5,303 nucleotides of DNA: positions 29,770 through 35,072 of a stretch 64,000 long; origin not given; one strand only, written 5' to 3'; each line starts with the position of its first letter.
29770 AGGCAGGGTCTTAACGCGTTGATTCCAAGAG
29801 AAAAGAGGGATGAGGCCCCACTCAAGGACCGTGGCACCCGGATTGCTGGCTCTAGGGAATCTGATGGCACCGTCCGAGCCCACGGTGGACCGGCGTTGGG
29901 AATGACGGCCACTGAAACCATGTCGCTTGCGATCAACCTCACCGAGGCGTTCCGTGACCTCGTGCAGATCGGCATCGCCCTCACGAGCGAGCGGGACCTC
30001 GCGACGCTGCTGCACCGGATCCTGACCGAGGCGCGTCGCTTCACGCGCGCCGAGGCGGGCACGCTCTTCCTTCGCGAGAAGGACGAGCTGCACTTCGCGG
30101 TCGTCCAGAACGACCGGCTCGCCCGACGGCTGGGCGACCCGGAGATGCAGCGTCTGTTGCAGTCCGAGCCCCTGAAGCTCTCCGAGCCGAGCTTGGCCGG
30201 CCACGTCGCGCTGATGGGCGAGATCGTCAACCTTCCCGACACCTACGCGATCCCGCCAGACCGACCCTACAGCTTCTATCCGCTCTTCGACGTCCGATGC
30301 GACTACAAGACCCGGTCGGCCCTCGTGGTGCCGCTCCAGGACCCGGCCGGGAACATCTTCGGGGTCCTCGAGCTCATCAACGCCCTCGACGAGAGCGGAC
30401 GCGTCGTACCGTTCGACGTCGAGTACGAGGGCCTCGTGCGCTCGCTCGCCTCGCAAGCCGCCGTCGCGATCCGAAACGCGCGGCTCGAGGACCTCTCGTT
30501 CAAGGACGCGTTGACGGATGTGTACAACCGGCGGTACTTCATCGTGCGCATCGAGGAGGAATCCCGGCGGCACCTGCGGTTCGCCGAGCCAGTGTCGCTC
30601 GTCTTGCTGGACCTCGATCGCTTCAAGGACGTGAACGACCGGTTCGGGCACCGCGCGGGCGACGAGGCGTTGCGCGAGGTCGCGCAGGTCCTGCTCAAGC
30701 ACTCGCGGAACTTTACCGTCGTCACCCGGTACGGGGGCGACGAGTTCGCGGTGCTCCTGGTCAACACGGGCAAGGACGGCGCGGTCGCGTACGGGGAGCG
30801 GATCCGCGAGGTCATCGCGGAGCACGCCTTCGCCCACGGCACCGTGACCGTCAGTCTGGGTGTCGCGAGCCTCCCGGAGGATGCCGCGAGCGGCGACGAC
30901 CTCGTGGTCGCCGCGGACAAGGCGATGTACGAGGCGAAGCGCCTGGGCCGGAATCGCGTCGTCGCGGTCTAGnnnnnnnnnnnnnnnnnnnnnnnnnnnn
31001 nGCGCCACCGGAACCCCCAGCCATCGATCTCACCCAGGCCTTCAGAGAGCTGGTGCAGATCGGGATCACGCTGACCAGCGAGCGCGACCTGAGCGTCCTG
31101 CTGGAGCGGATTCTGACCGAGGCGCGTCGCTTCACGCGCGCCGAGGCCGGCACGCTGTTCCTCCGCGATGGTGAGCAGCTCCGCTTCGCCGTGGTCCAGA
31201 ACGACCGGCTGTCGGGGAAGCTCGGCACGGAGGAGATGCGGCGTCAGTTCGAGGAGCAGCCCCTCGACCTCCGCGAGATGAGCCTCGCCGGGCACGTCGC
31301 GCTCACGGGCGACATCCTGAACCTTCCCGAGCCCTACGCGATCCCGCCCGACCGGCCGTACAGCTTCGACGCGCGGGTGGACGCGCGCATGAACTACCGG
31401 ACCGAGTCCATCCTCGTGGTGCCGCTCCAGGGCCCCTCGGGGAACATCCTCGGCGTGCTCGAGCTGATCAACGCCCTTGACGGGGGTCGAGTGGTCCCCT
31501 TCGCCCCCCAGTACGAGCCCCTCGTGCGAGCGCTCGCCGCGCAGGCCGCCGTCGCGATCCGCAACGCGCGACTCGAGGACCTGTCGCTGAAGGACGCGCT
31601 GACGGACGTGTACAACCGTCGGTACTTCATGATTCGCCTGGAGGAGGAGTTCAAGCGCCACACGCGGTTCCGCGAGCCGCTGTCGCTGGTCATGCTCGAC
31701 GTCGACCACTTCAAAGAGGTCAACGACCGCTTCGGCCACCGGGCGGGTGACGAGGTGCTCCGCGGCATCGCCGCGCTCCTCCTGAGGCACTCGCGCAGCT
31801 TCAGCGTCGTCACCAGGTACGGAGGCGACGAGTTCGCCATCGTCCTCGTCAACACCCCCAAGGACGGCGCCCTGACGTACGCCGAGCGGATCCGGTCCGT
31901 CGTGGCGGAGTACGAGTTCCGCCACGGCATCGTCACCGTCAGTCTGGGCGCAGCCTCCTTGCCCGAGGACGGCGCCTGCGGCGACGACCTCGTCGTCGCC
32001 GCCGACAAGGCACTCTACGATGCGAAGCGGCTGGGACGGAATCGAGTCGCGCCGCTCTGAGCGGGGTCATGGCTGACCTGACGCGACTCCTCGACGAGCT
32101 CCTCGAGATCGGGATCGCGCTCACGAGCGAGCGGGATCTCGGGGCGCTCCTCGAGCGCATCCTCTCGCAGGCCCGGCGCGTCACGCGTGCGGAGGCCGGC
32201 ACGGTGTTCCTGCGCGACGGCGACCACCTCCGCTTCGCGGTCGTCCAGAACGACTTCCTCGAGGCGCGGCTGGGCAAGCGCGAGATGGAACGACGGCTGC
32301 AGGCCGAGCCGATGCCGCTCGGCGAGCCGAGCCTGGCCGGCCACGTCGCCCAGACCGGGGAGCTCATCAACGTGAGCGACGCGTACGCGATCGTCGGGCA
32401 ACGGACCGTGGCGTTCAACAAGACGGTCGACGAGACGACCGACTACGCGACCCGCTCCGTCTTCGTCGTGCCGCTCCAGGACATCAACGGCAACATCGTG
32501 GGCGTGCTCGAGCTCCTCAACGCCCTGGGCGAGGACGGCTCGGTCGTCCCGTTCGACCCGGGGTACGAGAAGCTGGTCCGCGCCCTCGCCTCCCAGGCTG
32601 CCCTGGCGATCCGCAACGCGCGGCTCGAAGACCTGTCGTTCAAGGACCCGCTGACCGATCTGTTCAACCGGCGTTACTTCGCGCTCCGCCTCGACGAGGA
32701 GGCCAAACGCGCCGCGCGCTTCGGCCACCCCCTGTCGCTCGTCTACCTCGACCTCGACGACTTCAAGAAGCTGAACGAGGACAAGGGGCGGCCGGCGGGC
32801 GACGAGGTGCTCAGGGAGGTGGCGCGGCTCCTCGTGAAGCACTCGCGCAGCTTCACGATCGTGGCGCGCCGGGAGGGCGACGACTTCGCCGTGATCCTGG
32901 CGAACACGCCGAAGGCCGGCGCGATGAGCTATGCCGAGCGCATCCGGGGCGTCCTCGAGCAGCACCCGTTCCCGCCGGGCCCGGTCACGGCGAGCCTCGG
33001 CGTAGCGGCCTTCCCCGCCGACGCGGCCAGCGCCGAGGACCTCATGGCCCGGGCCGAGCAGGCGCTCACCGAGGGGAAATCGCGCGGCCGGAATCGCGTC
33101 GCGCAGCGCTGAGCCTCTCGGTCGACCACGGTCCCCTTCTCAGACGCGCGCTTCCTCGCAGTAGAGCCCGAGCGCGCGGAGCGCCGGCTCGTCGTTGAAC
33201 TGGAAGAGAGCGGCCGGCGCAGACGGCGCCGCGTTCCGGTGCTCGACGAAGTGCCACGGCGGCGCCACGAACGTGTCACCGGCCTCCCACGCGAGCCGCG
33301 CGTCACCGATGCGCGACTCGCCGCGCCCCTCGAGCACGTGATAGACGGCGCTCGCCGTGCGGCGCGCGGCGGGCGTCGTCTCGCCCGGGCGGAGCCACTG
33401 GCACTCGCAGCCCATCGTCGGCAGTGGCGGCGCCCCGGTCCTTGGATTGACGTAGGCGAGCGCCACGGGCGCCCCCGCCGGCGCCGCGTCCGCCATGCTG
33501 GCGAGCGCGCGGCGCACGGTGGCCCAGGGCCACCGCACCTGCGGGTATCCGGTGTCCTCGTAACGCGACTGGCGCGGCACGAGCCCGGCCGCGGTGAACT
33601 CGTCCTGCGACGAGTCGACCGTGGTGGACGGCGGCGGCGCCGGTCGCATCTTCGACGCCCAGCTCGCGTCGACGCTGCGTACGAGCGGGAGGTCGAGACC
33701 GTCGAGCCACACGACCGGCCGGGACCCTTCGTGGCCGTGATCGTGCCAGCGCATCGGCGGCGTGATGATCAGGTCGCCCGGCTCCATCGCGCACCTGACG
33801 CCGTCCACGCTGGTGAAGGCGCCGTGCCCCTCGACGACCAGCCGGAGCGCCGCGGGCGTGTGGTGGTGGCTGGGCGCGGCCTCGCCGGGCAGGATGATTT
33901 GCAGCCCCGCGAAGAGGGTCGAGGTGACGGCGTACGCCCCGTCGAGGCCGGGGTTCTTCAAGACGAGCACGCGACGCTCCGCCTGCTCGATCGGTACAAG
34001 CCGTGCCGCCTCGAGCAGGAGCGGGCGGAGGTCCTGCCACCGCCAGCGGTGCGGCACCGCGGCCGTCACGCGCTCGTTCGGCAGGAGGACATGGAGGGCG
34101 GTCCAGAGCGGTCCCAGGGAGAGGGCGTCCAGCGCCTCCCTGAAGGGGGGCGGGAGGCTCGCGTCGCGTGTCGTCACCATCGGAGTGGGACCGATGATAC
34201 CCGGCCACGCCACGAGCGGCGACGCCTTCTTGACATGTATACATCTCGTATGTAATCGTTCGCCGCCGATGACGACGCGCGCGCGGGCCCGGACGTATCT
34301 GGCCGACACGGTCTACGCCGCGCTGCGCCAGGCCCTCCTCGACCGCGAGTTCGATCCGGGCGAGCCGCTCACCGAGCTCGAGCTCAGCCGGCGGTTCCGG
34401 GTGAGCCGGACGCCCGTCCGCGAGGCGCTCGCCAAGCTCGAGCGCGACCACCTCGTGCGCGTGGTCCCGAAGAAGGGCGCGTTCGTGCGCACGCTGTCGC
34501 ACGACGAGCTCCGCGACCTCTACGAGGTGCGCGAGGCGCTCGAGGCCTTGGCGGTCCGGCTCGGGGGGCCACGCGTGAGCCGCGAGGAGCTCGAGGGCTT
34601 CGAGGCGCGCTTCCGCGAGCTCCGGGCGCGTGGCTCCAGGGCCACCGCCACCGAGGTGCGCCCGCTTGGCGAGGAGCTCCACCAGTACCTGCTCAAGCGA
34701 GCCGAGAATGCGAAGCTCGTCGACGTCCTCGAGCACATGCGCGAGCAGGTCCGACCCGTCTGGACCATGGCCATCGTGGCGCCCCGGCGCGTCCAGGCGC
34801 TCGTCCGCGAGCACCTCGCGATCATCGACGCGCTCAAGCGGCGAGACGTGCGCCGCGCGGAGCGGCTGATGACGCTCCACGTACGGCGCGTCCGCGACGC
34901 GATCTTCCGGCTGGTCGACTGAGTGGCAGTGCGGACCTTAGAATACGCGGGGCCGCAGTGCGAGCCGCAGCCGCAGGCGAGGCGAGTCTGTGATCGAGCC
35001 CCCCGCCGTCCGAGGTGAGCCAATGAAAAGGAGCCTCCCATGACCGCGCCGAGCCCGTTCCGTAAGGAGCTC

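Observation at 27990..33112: Divergent sigma54-controlled locus: unknown repeat protein back-to-back with three tandem GAF-GGDEF paralogues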

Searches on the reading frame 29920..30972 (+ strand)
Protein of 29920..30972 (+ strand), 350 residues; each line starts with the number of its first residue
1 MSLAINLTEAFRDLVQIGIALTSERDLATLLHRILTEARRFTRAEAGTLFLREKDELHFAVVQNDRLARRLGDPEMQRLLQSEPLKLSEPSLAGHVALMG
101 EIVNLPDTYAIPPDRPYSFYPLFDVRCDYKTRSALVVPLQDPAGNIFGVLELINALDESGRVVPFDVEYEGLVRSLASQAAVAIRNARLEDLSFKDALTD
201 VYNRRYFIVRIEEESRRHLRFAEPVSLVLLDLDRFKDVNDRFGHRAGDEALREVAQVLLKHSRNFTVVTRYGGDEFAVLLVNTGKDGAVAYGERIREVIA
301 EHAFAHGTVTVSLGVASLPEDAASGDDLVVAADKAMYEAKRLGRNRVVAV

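Call 10: search_protein_families(library=pfam, proteins=[window:29920-30972:+], max_evalue=0.1)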
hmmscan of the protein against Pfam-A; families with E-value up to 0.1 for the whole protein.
window:29920-30972:+ (350 aa): 4 families
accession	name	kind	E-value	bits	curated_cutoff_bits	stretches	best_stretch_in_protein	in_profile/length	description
PF00990.26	GGDEF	-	1.1e-42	146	23.8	1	195-346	3-161/161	Diguanylate cyclase, GGDEF domain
PF01590.32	GAF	-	3.7e-15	57.1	22.4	1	26-184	1-133/133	GAF domain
PF13185.12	GAF_2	-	3.2e-11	44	28.6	1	24-184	1-135/136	GAF domain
PF13492.12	GAF_3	-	8.9e-06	26.6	27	1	27-186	2-129/129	GAF domain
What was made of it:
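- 29920..30972 (+): DGC1, a 350-aa GAF-GGDEF protein (an in-frame ATG at 29902 is an alternative start). The GGDEF motif is intact and there is no RxxD I-site. Pfam GGDEF 1e-42 and GAF 4e-15 (call 10).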

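Call 28: search_protein_families(library=ncbifam, proteins=[window:29920-30972:+], max_evalue=1)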
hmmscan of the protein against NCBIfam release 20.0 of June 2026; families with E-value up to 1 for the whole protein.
window:29920-30972:+ (350 aa): 23 families
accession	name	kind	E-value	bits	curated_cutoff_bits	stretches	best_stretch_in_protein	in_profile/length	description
TIGR00254.1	GGDEF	domain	9.1e-49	165.4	37.4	1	189-348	1-165/168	diguanylate cyclase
NF038266.1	diguan_SiaD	equivalog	1e-42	146.2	290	1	182-347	83-252/252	biofilm regulation diguanylate cyclase SiaD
NF007380.0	PRK09894.1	equivalog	1.4e-42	146.1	256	1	179-349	115-286/296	diguanylate cyclase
NF007135.0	PRK09581.1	equivalog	2.2e-42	145.5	474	1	191-349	290-454/457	PleD family two-component system response regulator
NF041606.1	dguan_cyc_DgcA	equivalog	9.2e-42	143.2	370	1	133-348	122-337/340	diguanylate cyclase DgcA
NF007423.1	PRK09966.1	equivalog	5.6e-36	124.2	325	1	178-340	224-390/390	diguanylate cyclase DgcN/YfiN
NF051473.1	DigCycDgcsShew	equivalog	1.2e-35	123.4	400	1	183-346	125-287/291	diguanylate cyclase DgcS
NF047654.1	DiguCycDgcRLepto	equivalog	8.2e-34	116.9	500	1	182-348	122-294/295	diguanylate cyclase DgcR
NF007298.0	PRK09776.1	equivalog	5.6e-30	104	1135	1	193-348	684-843/1111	diguanylate cyclase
NF007599.0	PRK10245.1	equivalog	1e-29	103.2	402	1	177-347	192-367/371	diguanylate cyclase AdrA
NF045675.1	PhdiestaseDibA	equivalog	8.7e-29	100.3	980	1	181-345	191-359/623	phosphodiesterase DibA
NF011955.1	PRK15426.1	equivalog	2.9e-28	98.4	408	1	189-349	394-560/564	cellulose biosynthesis regulator diguanylate cyclase DgcQ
NF047872.1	GGDEF_GdpS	equivalog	3.6e-24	85.6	400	1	188-348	182-348/355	GGDEF domain-containing protein GdpS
NF007474.0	PRK10060.1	equivalog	2.4e-23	82.2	782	1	187-346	231-391/663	cyclic di-GMP phosphodiesterase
NF040885.1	diguan_DgcJ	equivalog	3e-23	82.4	500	1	194-343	342-489/493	diguanylate cyclase DgcJ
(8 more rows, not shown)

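Call 64: search_solved_structures(query=window:29920-30972:+, max_evalue=0.00001)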
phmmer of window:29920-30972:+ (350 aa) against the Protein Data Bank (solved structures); distinct sequences matched with E-value up to 0.00001: 62 (the best 60 are shown).
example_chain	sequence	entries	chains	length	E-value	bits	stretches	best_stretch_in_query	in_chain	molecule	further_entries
6d9m_A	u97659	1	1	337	1.7e-33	119.4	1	193-347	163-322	Fusion protein of Endolysin,Response receiver sensor diguanylate cyclase, GAF domain-conta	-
5euh_A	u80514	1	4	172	2.1e-30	109.2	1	195-349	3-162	Putative GGDEF domain membrane protein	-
3i5c_A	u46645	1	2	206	2.5e-29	105.6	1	185-347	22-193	Fusion of General control protein GCN4 and WSPR response regulator protein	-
3i5a_A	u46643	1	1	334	5.9e-29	104.4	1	177-349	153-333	Response regulator/GGDEF domain protein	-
3bre_A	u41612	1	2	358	1.5e-28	103.1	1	177-347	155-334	Probable two-component response regulator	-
9t28_A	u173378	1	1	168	1.5e-28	103.1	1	195-347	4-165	diguanylate cyclase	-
3ign_A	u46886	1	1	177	3.6e-28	101.9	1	188-348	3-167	Diguanylate cyclase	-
6zxm_A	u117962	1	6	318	3.6e-28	101.9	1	172-348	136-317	Putative GGDEF/response regulator receiver domain protein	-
3i5b_A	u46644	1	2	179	6.5e-28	101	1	195-347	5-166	WspR response regulator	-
6zxb_A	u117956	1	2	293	1.3e-27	100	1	172-348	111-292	Putative GGDEF/response regulator receiver domain protein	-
6zxc_A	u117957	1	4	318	1.6e-27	99.7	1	172-348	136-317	Putative GGDEF/response regulator receiver domain protein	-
9g86_A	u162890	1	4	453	5.7e-27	97.9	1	190-348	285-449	Response regulator PleD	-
9g85_A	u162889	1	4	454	5.7e-27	97.9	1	190-348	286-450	Response regulator PleD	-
2wb4_A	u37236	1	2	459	5.9e-27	97.9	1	190-348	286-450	DIGUANYLATE CYCLASE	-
1w25_A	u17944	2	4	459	5.9e-27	97.9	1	190-348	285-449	STALKED-CELL DIFFERENTIATION CONTROLLING PROTEIN | RESPONSE REGULATOR PLED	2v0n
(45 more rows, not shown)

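Call 95: search_protein_families(library=padloc, proteins=[window:29920-30972:+], max_evalue=0.01)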
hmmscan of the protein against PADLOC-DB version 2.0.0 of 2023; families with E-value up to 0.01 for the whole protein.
window:29920-30972:+ (350 aa): 0 families

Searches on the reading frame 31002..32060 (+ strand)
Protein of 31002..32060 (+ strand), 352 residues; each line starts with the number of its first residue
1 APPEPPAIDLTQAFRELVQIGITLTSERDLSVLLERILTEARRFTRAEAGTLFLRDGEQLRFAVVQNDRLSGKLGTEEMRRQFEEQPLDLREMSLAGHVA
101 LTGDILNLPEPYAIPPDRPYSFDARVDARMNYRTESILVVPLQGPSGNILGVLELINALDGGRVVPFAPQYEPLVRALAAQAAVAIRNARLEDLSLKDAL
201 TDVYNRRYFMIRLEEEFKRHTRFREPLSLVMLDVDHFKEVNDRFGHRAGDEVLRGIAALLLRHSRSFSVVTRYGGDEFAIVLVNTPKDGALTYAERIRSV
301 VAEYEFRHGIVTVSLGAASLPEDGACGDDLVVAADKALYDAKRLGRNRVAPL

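Call 10: search_protein_families(library=pfam, proteins=[window:31002-32060:+], max_evalue=0.1)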
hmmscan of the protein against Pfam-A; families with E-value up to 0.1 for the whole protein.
window:31002-32060:+ (352 aa): 4 families
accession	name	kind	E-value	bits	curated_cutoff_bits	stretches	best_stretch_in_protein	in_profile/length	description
PF00990.26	GGDEF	-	2e-42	145.1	23.8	1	197-348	3-161/161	Diguanylate cyclase, GGDEF domain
PF01590.32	GAF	-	6.7e-14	53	22.4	1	29-186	1-133/133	GAF domain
PF13185.12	GAF_2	-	3.1e-10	40.8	28.6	1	27-186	1-135/136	GAF domain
PF13492.12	GAF_3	-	4.7e-09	37.2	27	1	30-188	2-129/129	GAF domain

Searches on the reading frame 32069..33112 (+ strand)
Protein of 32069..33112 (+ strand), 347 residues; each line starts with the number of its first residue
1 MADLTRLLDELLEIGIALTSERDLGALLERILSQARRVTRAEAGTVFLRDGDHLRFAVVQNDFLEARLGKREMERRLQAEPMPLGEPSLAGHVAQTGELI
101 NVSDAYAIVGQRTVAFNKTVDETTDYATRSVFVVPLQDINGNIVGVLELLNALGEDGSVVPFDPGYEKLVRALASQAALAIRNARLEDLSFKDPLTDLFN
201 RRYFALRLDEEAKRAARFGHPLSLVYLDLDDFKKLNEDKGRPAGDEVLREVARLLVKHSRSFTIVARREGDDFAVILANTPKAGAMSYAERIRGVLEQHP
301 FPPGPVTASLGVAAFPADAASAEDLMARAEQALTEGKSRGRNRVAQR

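Call 10: search_protein_families(library=pfam, proteins=[window:32069-33112:+], max_evalue=0.1)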
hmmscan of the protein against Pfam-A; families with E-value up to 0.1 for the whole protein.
window:32069-33112:+ (347 aa): 4 families
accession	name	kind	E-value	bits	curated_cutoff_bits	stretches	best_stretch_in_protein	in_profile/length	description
PF00990.26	GGDEF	-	7e-38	130.4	23.8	1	192-343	3-161/161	Diguanylate cyclase, GGDEF domain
PF01590.32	GAF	-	1e-14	55.7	22.4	1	23-181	1-133/133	GAF domain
PF13185.12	GAF_2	-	3.8e-13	50.3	28.6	1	22-181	2-135/136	GAF domain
PF13492.12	GAF_3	-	5.6e-10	40.2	27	1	24-183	2-129/129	GAF domain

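Call 28: search_protein_families(library=ncbifam, proteins=[window:32069-33112:+], max_evalue=1)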
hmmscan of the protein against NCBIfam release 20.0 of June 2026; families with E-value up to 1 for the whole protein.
window:32069-33112:+ (347 aa): 22 families
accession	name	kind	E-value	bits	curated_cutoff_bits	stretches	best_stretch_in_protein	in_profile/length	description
TIGR00254.1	GGDEF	domain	2.1e-39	134.9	37.4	1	186-345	1-165/168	diguanylate cyclase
NF038266.1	diguan_SiaD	equivalog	1.1e-36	126.5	290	1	176-344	80-252/252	biofilm regulation diguanylate cyclase SiaD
NF041606.1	dguan_cyc_DgcA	equivalog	2.2e-36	125.5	370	1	129-345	121-337/340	diguanylate cyclase DgcA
NF007135.0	PRK09581.1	equivalog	2.4e-36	125.5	474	1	188-346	290-454/457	PleD family two-component system response regulator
NF007423.1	PRK09966.1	equivalog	1.4e-28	99.9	325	1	175-333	224-386/390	diguanylate cyclase DgcN/YfiN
NF045675.1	PhdiestaseDibA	equivalog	1.1e-27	96.7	980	1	177-344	190-361/623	phosphodiesterase DibA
NF007380.0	PRK09894.1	equivalog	1.7e-27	96.5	256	1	176-345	115-285/296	diguanylate cyclase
NF051473.1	DigCycDgcsShew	equivalog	1e-26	94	400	1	180-343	125-287/291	diguanylate cyclase DgcS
NF007298.0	PRK09776.1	equivalog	1.8e-26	92.3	1135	1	191-344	685-842/1111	diguanylate cyclase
NF047654.1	DiguCycDgcRLepto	equivalog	1.6e-24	86.3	500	1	180-344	123-293/295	diguanylate cyclase DgcR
NF007599.0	PRK10245.1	equivalog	3e-21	75.3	402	1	178-344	198-367/371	diguanylate cyclase AdrA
NF011955.1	PRK15426.1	equivalog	1.9e-20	72.6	408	1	186-345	394-559/564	cellulose biosynthesis regulator diguanylate cyclase DgcQ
NF007474.0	PRK10060.1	equivalog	4.8e-17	61.4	782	1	184-343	231-391/663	cyclic di-GMP phosphodiesterase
NF047872.1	GGDEF_GdpS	equivalog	2.8e-16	59.6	400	1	185-344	182-347/355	GGDEF domain-containing protein GdpS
NF045673.1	c-di-GMPRcptLapD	equivalog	5e-15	54.8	1020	1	180-341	226-392/647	cyclic di-GMP receptor LapD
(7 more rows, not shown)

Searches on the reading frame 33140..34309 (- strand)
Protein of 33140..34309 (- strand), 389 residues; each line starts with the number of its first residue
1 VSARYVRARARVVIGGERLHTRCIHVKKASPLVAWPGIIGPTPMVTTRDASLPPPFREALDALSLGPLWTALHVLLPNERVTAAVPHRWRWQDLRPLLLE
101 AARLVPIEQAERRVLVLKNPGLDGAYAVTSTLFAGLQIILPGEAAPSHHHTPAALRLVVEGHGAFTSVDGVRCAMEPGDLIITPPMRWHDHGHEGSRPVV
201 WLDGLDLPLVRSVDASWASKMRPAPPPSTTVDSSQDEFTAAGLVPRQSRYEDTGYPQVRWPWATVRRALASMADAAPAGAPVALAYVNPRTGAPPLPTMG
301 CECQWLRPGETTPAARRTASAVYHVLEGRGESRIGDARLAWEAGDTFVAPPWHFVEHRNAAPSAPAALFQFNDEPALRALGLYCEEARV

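Call 19: search_protein_families(library=pfam, proteins=[window:33140-34309:-], max_evalue=0.001)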
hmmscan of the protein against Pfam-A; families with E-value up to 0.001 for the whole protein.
window:33140-34309:- (389 aa): 3 families
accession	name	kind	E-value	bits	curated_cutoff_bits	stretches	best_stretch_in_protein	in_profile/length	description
PF07883.17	Cupin_2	-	3.5e-26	91.1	27.2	2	136-203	2-68/70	Cupin domain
PF02311.25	AraC_binding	-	4.2e-08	33.4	21.1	1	141-199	12-69/135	AraC-like ligand binding domain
PF03079.20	ARD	-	0.00079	20.1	27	0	148-186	88-130/157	ARD/ARD' family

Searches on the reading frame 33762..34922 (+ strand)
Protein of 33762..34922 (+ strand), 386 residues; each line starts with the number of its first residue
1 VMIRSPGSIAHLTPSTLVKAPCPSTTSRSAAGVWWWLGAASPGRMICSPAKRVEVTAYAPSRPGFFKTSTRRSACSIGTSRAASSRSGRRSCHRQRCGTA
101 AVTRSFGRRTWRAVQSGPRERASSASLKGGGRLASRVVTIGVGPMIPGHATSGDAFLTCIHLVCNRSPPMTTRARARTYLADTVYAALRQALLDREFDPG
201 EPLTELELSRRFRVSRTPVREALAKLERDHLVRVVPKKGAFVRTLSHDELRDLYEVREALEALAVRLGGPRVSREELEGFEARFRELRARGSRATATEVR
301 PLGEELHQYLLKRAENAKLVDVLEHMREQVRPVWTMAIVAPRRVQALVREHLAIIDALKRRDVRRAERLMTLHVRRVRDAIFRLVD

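Call 19: search_protein_families(library=pfam, proteins=[window:33762-34922:+], max_evalue=0.001)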
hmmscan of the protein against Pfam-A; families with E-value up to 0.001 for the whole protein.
window:33762-34922:+ (386 aa): 2 families
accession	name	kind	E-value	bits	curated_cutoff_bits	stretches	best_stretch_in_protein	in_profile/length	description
PF07729.17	FCD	-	3.8e-22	79.5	24.3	1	252-375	1-124/125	FCD domain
PF00392.27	GntR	-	4.5e-19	68.3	27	1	180-242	1-64/64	Bacterial regulatory proteins, gntR family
